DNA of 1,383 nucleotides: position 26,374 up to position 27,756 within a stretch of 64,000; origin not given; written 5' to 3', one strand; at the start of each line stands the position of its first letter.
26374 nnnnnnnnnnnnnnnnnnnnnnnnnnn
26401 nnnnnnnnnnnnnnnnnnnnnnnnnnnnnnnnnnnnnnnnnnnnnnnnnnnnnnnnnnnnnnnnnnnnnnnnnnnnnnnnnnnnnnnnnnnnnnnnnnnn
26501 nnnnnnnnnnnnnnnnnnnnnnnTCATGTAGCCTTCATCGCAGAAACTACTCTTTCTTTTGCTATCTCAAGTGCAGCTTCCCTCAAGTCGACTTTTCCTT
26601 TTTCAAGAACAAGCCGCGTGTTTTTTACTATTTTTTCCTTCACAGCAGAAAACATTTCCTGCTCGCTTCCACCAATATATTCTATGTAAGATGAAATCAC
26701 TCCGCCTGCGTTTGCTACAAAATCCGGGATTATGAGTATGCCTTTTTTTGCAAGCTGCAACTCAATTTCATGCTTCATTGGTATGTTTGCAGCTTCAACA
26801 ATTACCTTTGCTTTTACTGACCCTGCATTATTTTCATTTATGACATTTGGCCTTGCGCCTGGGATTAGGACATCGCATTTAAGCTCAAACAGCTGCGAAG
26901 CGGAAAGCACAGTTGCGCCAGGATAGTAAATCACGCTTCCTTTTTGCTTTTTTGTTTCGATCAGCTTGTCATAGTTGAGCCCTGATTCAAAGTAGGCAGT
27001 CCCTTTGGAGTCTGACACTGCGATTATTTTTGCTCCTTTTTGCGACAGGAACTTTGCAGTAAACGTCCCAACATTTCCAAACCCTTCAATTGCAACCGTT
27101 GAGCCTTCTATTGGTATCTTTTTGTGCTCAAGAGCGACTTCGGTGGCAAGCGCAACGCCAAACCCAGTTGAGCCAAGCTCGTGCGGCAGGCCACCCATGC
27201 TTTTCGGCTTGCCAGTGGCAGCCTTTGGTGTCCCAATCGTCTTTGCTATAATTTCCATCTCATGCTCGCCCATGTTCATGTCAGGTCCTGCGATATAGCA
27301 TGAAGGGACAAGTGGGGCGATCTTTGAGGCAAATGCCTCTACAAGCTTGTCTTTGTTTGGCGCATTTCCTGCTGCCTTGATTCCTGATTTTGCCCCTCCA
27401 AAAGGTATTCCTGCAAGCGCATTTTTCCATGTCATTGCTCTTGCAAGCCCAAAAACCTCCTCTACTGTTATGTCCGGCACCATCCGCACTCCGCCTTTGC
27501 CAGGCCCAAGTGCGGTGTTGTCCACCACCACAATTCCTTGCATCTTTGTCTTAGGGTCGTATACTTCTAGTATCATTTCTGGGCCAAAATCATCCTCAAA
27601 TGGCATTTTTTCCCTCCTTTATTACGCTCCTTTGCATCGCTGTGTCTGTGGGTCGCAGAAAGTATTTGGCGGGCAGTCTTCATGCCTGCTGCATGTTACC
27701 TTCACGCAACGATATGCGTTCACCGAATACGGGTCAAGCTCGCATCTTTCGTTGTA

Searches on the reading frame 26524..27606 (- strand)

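Call 14: search_protein_families(library=pfam, proteins=[window:26524-27606:-], max_evalue=0.001)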
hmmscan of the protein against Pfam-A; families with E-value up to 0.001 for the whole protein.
window:26524-27606:- (360 aa): 4 families
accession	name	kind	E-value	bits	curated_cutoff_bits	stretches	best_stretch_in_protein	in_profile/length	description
PF00208.27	ELFV_dehydrog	-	9.2e-57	193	23.4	1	138-359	1-239/241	Glutamate/Leucine/Phenylalanine/Valine dehydrogenase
PF02812.23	ELFV_dehydrog_N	-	5.5e-24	84.8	25.3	1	22-124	21-127/129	Glu/Leu/Phe/Val dehydrogenase, dimerisation domain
PF05088.18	Bac_GDH_CD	-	5.2e-05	22.4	22.8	0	260-309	398-447/497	Bacterial NAD-glutamate dehydrogenase, catalytic domain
PF02826.25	2-Hacid_dh_C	-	0.00023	21.1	25.1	1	164-215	32-85/178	D-isomer specific 2-hydroxyacid dehydrogenase, NAD binding domain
